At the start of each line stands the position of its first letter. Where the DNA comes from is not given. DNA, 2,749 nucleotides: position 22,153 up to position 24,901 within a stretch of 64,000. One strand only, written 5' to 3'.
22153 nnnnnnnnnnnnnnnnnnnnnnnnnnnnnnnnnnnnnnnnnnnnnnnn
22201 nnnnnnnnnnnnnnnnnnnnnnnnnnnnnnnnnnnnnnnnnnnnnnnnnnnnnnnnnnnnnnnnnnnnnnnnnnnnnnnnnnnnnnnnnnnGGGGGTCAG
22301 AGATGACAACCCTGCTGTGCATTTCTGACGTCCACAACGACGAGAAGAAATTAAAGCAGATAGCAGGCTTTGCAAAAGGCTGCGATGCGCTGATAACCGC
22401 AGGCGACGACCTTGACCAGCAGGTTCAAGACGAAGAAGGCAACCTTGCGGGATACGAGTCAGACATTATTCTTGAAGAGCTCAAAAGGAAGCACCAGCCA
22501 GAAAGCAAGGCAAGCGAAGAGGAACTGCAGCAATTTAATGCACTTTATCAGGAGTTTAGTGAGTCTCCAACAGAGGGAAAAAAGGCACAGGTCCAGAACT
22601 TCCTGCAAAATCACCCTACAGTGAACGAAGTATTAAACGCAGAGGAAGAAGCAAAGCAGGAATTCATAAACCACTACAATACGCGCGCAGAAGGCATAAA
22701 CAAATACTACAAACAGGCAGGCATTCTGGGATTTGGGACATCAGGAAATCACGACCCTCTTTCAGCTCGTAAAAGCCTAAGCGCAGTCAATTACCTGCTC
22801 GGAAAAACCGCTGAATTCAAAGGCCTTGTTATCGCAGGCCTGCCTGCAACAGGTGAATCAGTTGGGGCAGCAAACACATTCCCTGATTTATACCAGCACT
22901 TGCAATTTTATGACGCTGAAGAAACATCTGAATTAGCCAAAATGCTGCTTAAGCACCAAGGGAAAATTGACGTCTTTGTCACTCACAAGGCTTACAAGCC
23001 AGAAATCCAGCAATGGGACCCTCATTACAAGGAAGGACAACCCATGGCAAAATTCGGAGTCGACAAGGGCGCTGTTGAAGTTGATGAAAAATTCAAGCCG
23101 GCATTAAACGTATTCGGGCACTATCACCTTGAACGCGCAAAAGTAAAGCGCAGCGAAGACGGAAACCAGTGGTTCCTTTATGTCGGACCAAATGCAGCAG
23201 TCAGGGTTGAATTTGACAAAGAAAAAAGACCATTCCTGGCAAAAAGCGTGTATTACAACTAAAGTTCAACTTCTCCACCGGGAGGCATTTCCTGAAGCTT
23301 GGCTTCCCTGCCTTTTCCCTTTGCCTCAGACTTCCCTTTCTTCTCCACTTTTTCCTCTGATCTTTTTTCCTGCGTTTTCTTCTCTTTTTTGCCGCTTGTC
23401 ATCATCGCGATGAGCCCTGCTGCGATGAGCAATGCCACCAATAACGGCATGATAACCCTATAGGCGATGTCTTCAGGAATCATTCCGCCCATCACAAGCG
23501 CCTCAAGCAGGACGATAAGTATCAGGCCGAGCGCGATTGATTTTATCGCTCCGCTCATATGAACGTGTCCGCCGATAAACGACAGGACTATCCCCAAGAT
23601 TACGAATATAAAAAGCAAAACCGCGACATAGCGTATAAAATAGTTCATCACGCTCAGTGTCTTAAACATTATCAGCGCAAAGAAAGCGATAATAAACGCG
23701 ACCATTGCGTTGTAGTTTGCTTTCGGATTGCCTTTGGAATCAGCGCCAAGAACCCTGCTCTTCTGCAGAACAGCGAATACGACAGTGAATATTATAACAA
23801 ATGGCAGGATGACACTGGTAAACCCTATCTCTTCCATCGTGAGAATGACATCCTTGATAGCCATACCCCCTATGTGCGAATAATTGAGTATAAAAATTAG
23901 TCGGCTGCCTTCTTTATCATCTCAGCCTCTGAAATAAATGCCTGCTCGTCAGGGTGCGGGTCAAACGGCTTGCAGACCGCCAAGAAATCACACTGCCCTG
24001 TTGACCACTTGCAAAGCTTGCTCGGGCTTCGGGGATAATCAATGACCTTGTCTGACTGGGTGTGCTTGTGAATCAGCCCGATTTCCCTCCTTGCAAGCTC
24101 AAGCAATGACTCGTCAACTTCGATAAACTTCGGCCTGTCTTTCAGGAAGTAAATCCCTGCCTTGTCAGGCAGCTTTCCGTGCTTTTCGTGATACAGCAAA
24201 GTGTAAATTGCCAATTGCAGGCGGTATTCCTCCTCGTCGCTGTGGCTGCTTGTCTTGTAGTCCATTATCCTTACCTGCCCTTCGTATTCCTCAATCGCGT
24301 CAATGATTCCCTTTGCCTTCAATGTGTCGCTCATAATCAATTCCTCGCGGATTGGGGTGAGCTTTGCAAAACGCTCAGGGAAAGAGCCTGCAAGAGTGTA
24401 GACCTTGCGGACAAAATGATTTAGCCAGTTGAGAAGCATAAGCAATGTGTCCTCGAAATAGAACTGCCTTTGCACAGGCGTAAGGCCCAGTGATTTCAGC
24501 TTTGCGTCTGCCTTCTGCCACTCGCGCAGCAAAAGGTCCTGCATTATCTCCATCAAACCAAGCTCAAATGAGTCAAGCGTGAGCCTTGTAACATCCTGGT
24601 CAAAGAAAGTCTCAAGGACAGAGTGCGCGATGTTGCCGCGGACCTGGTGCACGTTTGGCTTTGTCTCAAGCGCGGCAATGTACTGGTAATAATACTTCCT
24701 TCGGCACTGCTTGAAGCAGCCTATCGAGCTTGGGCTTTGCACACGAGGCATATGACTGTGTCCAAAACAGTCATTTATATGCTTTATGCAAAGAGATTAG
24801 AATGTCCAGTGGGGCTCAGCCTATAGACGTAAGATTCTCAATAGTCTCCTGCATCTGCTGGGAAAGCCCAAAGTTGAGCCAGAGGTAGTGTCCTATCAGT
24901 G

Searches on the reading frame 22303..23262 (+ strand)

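Call 15: search_protein_families(library=pfam, proteins=[window:22303-23262:+], max_evalue=0.001)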
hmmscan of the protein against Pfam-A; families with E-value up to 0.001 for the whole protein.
window:22303-23262:+ (319 aa): 1 family
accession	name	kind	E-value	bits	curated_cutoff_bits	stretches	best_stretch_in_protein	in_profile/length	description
PF12850.12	Metallophos_2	-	0.00012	22.6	27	0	4-36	3-36/154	Calcineurin-like phosphoesterase superfamily domain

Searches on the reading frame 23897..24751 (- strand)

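Call 16: search_protein_families(library=pfam, proteins=[window:23897-24751:-], max_evalue=0.001)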
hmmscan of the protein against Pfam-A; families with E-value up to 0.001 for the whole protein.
window:23897-24751:- (284 aa): 3 families
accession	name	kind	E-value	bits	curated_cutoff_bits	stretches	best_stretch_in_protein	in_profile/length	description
PF12705.13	PDDEXK_1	-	1.4e-27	97.7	22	1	6-261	3-247/247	PD-(D/E)XK nuclease superfamily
PF01930.23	Cas_Cas4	-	1.5e-06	28.8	22.7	1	147-260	53-158/160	Domain of unknown function DUF83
PF08696.17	Dna2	-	9.3e-06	25.9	22.4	1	9-152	60-200/204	DNA replication factor Dna2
